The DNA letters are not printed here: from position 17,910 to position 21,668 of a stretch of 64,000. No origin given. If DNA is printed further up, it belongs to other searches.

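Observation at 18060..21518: Stand-alone SIR2, STAND NTPase and repeat-sensor protein with its own promoter and terminator: candidate NAD-depleting antiviral STAND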

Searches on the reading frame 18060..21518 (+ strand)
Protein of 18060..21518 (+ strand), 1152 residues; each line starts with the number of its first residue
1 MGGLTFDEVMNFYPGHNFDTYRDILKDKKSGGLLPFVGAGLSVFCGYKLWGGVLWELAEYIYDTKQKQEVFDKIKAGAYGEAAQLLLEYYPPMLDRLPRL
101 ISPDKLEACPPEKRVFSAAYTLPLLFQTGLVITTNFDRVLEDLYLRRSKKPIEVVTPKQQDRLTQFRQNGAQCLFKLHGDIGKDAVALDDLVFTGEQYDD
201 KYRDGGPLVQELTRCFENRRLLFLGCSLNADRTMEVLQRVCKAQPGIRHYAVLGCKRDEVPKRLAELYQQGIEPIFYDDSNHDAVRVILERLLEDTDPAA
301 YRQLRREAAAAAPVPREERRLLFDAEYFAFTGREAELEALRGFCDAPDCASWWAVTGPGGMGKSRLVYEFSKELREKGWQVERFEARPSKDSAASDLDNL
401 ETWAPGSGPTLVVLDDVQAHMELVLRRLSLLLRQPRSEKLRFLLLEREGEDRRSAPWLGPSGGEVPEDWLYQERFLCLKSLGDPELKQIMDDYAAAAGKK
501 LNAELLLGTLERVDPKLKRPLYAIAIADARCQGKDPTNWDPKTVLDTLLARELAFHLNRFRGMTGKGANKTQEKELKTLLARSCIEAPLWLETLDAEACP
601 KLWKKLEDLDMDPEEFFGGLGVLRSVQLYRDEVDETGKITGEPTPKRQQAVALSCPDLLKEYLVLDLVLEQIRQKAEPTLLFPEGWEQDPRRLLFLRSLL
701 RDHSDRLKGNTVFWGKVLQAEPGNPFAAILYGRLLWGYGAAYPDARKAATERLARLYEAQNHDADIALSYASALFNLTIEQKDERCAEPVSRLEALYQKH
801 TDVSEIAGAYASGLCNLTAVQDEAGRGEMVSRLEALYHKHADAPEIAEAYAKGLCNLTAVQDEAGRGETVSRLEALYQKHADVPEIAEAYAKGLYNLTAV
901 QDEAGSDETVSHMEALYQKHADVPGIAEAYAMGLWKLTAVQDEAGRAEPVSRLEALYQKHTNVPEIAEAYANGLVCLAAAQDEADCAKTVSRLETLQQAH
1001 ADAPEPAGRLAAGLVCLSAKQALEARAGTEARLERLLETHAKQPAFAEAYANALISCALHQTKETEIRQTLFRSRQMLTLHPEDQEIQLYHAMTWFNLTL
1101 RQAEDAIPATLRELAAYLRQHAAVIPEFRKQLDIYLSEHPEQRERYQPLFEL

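Call 3: search_protein_families(library=pfam, proteins=[window:18060-21518:+], max_evalue=1)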
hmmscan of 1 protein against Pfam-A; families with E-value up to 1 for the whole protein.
window:18060-21518:+ (1152 aa): 10 families
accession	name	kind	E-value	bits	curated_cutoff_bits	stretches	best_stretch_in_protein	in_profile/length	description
PF13289.12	SIR2_2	-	2e-24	86.7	24.5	1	130-275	2-141/141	SIR2-like domain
PF25199.1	nSTAND_NTPase5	-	4.8e-07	30.1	34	1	344-457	35-143/145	Novel STAND NTPase 5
PF13191.12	AAA_16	-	1.7e-05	25.8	32.6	1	330-384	2-56/167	AAA ATPase domain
PF10225.14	NEMP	-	0.005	17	28.7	1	312-356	183-229/249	NEMP family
PF01637.24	ATPase_2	-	0.0098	16.2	33.2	1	330-381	1-51/225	ATPase domain predominantly from Archaea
PF13173.12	AAA_14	-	0.017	15.6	27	1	354-423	6-77/129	AAA domain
PF00910.28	RNA_helicase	-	0.083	13.8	21.5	1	355-420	3-61/105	RNA helicase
PF14477.11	Mso1_C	-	0.1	13.9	20.5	0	791-809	5-22/46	Mso1, membrane-polarising domain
PF03266.21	NTPase_1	-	0.12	12.6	23.9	1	354-384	3-33/168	NTPase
PF00213.23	OSCP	-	0.65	10.5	22.3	0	766-806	1-42/172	ATP synthase delta (OSCP) subunit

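Call 4: search_protein_families(library=padloc, proteins=[window:18060-21518:+], max_evalue=1)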
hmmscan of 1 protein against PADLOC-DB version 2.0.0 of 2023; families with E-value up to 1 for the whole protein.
window:18060-21518:+ (1152 aa): 11 families
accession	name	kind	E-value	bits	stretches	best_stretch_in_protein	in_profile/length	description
PDLC03856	LmuA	-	1e-14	52.6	1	26-299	10-276/433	-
PDLC00407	ThsA1|ThsA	-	4.5e-13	46.6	2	133-253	108-223/478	STALD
PDLC00409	ThsA1|ThsA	-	3.9e-12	44.1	2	132-253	108-224/242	STALD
PDLC02170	Avs5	-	2.9e-06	23.6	1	169-242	155-229/771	-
PDLC04968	PDC-S25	-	2e-05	21.8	2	131-242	143-243/517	-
PDLC02420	Aga_SIR2-PNTD1-PNTD2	-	0.00014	18.2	1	131-259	135-253/1010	Class I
PDLC02401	Aga_SIR2-PNTD1-PNTD2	-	0.00018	18.4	1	128-181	93-147/524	Class I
PDLC02419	Aga_SIR2-PNTD1-PNTD2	-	0.00021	18.2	1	127-182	119-175/558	Class I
PDLC02384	pAgo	-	0.00075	15.8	1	131-250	139-249/1030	-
PDLC04967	PDC-S25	-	0.0032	14.5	1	124-229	142-240/528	-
PDLC05060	PDC-S65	-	0.011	12.7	1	130-181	49-99/503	-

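Call 5: search_protein_families(library=ncbifam, proteins=[window:18060-21518:+], max_evalue=1)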
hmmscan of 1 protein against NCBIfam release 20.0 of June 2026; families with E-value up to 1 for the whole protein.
window:18060-21518:+ (1152 aa): 3 families
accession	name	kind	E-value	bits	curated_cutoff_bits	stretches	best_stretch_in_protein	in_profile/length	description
NF041814.1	Avs5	equivalog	2.6e-06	25.6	1000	1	169-287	155-269/763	AVAST type 5 anti-phage protein Avs5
TIGR01795.1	CM_mono_cladeE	equivalog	0.063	13.9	107.55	0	939-978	43-82/94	chorismate mutase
TIGR00750.1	lao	equivalog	0.15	11.1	240.75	1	354-382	38-66/300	methylmalonyl Co-A mutase-associated GTPase MeaB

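Call 10: find_homologous_proteins(query=window:18060-21518:+, max_evalue=0.001)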
Query window:18060-21518:+ (1152 aa): 480 proteins with E <= 0.001 among 8000 candidates; the best 120 are listed.
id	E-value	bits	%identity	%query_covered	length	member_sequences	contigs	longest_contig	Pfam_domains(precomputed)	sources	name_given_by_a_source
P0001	0.0e+0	2384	92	100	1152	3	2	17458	PF13289.13,PF25199.2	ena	-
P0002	0.0e+0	1444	53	100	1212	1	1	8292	PF24575.2,PF13289.13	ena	-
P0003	0.0e+0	1392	52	100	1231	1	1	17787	PF24575.2,PF13289.13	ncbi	-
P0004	0.0e+0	1373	53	100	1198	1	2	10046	PF17918.7,PF24575.2,PF13525.13,PF13289.13,PF13512.13,PF25199.2,PF13191.13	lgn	-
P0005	0.0e+0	1361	50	100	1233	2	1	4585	PF24575.2,PF13289.13,PF25199.2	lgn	-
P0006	0.0e+0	1341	55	100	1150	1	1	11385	PF21259.4,PF24575.2,PF13289.13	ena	-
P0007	0.0e+0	1304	53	100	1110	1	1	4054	PF21259.4,PF24575.2,PF13289.13,PF24212.2,PF00213.24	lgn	-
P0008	0.0e+0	1303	54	91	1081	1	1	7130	PF24575.2,PF13289.13,PF25199.2,PF13191.13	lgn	-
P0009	0.0e+0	1280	57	86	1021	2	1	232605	PF24575.2,PF13289.13,PF25199.2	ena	-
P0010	0.0e+0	1267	53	87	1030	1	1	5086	PF24575.2,PF13289.13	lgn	-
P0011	0.0e+0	1261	56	86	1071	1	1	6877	PF24575.2,PF13289.13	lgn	-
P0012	0.0e+0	1243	49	98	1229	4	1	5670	PF14559.13,PF24575.2,PF13289.13,PF17928.7,PF25199.2,PF13191.13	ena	-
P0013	0.0e+0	1230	50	100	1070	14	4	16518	PF24575.2,PF13289.13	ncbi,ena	-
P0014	0.0e+0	1220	51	97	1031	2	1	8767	PF24575.2,PF13289.13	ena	-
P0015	0.0e+0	1182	54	84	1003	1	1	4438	PF13289.13,PF25199.2,PF13191.13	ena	-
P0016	0.0e+0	1181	55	83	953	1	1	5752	PF13289.13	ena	-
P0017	0.0e+0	1178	55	84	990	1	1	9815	PF24575.2,PF13289.13,PF25199.2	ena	-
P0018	0.0e+0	1148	48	100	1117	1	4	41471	PF13289.13,PF25199.2,PF13191.13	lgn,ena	-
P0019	0.0e+0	1132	49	100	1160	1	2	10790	PF13289.13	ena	-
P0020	0.0e+0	1121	48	100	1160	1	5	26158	PF13289.13,PF25199.2,PF13191.13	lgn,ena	-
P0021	0.0e+0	1101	51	84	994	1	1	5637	PF13289.13,PF25199.2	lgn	-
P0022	0.0e+0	1094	54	79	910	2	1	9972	PF13289.13,PF25199.2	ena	-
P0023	0.0e+0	1078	49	87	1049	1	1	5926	PF13289.13,PF25199.2,PF13191.13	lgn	-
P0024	0.0e+0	1077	47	100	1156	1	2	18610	PF13289.13,PF25199.2,PF13191.13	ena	-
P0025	0.0e+0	1076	49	84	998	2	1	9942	PF13289.13,PF25199.2,PF13191.13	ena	-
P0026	0.0e+0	1074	49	87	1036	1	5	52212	PF13289.13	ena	-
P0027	0.0e+0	1072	43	100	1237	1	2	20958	PF13289.13,PF25199.2,PF13191.13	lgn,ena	-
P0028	0.0e+0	1072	47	100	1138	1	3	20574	PF13289.13,PF17928.7,PF25199.2,PF13191.13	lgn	-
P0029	0.0e+0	1067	45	100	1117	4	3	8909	PF17918.7,PF13289.13,PF17928.7,PF25199.2,PF13191.13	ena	-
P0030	0.0e+0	1061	46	100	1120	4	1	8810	PF13289.13,PF25199.2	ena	-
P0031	0.0e+0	1061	49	87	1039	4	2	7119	PF13289.13,PF25199.2,PF13191.13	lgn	-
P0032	0.0e+0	1061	48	87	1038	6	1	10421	PF13289.13,PF25199.2,PF13191.13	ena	-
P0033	0.0e+0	1059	48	87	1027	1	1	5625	PF13289.13,PF25199.2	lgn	-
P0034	0.0e+0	1051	49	87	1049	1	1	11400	PF13289.13,PF25199.2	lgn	-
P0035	0.0e+0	1051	46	100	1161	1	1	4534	PF13289.13,PF25199.2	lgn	-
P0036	0.0e+0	1050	49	87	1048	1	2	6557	PF13289.13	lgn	-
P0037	0.0e+0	1048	49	87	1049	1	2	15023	PF13289.13,PF25199.2,PF13191.13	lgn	-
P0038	0.0e+0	1044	50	84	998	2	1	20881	PF13289.13,PF25199.2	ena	-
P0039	0.0e+0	1043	46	99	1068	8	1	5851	PF13289.13,PF25199.2,PF13191.13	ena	-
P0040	0.0e+0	1040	49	87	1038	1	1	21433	PF13289.13,PF25199.2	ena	-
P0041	0.0e+0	1040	49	87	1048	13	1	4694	PF13289.13,PF25199.2,PF13191.13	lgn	-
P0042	0.0e+0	1039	49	87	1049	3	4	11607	PF13289.13,PF25199.2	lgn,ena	-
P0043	0.0e+0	1035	49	84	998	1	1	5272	PF13289.13,PF25199.2,PF13191.13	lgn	-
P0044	0.0e+0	1030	45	100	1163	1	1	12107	PF13289.13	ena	-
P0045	0.0e+0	1025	49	85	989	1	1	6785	PF13289.13,PF25199.2,PF13191.13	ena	-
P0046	0.0e+0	1024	48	86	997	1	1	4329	PF13289.13,PF25199.2,PF13191.13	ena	-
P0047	0.0e+0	1022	50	84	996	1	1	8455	PF13289.13,PF13191.13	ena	-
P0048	0.0e+0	1019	47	87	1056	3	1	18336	PF13289.13,PF25199.2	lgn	-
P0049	0.0e+0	1018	45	100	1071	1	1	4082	PF13289.13,PF25199.2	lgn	-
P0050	8.9e-298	1009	46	86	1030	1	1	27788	PF13289.13,PF25199.2,PF13191.13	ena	-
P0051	1.8e-297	1008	42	100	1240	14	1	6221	PF13289.13,PF25199.2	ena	-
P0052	5.7e-297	1007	49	83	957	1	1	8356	PF13289.13,PF25199.2,PF13191.13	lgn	-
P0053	1.3e-295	1002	50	81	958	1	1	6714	PF13289.13,PF25199.2,PF13191.13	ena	-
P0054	1.3e-291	989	47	83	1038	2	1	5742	PF13289.13,PF25199.2,PF13191.13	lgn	-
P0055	4.0e-288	977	49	83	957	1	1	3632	PF13289.13,PF25199.2,PF13191.13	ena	-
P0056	1.1e-287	976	46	87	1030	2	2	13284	PF13289.13,PF25199.2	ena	-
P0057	1.2e-287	976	45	87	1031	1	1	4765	PF13289.13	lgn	-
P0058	2.7e-287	974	46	87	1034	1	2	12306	PF13289.13,PF25199.2,PF13191.13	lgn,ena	-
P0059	1.3e-286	972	45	87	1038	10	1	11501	PF13289.13,PF25199.2,PF13191.13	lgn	-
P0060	3.0e-284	964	39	99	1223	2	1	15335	PF24575.2,PF13289.13,PF14053.12,PF25199.2,PF13191.13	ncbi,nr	ncbi:MAG: hypothetical protein HDT33_01145 [Clostridiales bacterium]|nr:hypothetical protein [Clostr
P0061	2.3e-283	961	38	96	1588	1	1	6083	PF24575.2,PF13289.13,PF26257.1,PF25199.2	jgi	-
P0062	3.4e-282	958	46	84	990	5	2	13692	PF13289.13,PF25199.2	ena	-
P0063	3.7e-281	954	45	87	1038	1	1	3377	PF13289.13,PF25199.2,PF13191.13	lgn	-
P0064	8.1e-281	953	47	86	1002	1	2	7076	PF13289.13,PF25199.2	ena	-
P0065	9.7e-281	953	46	87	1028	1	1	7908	PF13289.13,PF25199.2,PF13191.13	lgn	-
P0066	5.6e-280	950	46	87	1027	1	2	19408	PF13289.13,PF25199.2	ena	-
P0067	5.5e-277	940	49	78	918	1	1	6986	PF13289.13,PF25199.2,PF13191.13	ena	-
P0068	5.8e-277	940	51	77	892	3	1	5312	PF13289.13,PF25199.2,PF13191.13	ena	-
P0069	3.6e-275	934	46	83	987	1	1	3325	PF13289.13,PF25199.2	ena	-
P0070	1.0e-272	926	44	87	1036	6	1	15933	PF13289.13,PF25199.2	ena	-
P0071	2.0e-270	919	44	87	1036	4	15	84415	PF13289.13,PF25199.2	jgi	-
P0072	1.5e-269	916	62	58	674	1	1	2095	PF13289.13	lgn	-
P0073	2.8e-268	912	42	100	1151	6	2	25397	PF17918.7,PF24575.2,PF13289.13,PF17928.7,PF23202.2,PF25199.2,PF13191.13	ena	-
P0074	4.1e-267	908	41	100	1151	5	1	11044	PF24575.2,PF13289.13,PF25199.2,PF13191.13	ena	-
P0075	6.9e-264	897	48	78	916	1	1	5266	PF13289.13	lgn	-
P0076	2.0e-262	892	40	100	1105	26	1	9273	PF12491.14,PF24575.2,PF13289.13,PF27039.1,PF25199.2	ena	-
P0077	1.3e-258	880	40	100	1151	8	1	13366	PF24575.2,PF13289.13,PF17928.7,PF23725.2,PF04110.20,PF25199.2,PF13191.13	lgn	-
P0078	9.9e-258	877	41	100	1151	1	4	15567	PF24575.2,PF13289.13,PF25199.2,PF13191.13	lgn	-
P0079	7.3e-257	874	41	100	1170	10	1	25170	PF13289.13,PF25199.2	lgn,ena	-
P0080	1.5e-256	873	41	100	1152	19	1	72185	PF24575.2,PF13289.13,PF25199.2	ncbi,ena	-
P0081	2.0e-255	869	38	99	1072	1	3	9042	PF24575.2,PF13289.13,PF25199.2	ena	-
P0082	5.8e-255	867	41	100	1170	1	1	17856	PF13289.13,PF25199.2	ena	-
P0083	5.5e-254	864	46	83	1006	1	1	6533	PF13289.13,PF25199.2,PF13191.13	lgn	-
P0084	1.3e-253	863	42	93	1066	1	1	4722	PF13289.13,PF25199.2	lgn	-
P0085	1.1e-251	857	40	100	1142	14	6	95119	PF24575.2,PF13289.13,PF25199.2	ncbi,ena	-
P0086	7.7e-250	850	37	100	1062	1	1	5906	PF24575.2,PF13289.13,PF25199.2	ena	-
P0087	9.2e-249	847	39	100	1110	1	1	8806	PF13289.13,PF25199.2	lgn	-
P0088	1.1e-248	847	40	100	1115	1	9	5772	PF13289.13,PF25199.2,PF13191.13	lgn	-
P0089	2.3e-248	846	42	87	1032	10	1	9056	PF24575.2,PF13289.13,PF25199.2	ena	-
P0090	2.3e-248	846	40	87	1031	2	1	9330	PF24575.2,PF13289.13,PF25199.2,PF13191.13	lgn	-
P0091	6.5e-248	844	42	87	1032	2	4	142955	PF24575.2,PF13289.13,PF25199.2,PF13191.13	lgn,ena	-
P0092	1.9e-246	839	42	87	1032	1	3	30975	PF24575.2,PF13289.13,PF25199.2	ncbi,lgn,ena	-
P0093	1.0e-245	837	42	87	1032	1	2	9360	PF24575.2,PF13289.13,PF25199.2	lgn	-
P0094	1.3e-245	836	38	96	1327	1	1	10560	PF13289.13,PF25199.2,PF13191.13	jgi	-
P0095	6.6e-245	834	39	100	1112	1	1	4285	PF24575.2,PF13289.13,PF25199.2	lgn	-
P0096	1.0e-244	833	39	99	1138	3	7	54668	PF13289.13,PF25199.2,PF13191.13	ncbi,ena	-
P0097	1.6e-244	833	41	90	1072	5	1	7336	PF13289.13,PF25199.2,PF13191.13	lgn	-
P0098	1.1e-243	830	40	99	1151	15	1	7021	PF24575.2,PF13289.13,PF25199.2,PF13191.13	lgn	-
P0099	2.5e-243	829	41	87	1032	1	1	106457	PF24575.2,PF13289.13,PF25199.2,PF13191.13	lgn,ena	-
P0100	2.9e-243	829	38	99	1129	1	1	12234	PF24575.2,PF13289.13,PF25199.2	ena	-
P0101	2.7e-242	825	42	87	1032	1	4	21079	PF24575.2,PF13289.13,PF25199.2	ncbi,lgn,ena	-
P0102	5.4e-242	824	40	92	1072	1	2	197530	PF24575.2,PF13289.13,PF25199.2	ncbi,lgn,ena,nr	ncbi:MAG: SIR2 family protein [Lachnospiraceae bacterium]|nr:SIR2 family protein [Lachnospiraceae ba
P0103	1.2e-241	823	41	87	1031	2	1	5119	PF24575.2,PF13289.13,PF25199.2,PF13191.13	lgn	-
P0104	1.6e-241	823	35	98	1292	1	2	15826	PF21259.4,PF12460.15,PF14559.13,PF25063.1,PF24575.2,PF13289.13,PF22022.3,PF25199.2,PF13191.13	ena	-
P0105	4.3e-241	821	41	87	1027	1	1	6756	PF24575.2,PF13289.13,PF25199.2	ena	-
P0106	9.5e-241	820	41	87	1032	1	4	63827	PF24575.2,PF13289.13,PF25199.2,PF13191.13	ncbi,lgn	-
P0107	1.4e-240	820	39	99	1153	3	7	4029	PF24575.2,PF13289.13,PF25199.2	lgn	-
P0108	4.1e-240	818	42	87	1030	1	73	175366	PF24575.2,PF13289.13,PF25199.2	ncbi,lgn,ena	-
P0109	7.5e-240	817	42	87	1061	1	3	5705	PF24575.2,PF13289.13,PF25199.2,PF13191.13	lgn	-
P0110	9.8e-240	817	37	100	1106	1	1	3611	PF13289.13,PF25199.2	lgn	-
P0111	1.1e-239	817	42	87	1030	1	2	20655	PF24575.2,PF13289.13,PF25199.2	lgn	-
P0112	1.5e-239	816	37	100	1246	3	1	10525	PF13289.13,PF25199.2,PF13191.13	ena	-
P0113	1.8e-239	816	42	87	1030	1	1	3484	PF24575.2,PF13289.13,PF25199.2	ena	-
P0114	3.2e-239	815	41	87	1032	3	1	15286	PF13289.13,PF25199.2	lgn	-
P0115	5.2e-239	815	38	99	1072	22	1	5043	PF24575.2,PF13289.13,PF25199.2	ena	-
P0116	1.3e-238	813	41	87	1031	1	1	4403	PF24575.2,PF13289.13,PF25199.2,PF13191.13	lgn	-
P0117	5.0e-238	811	42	83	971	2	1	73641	PF24575.2,PF13289.13,PF25199.2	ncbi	-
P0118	2.4e-237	809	39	100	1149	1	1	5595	PF24575.2,PF13289.13,PF25199.2,PF13191.13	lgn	-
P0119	3.0e-236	805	42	86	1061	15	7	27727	PF24575.2,PF13289.13,PF25199.2,PF13191.13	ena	-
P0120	4.4e-236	805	40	99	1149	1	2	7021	PF24575.2,PF13289.13,PF25199.2,PF13191.13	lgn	-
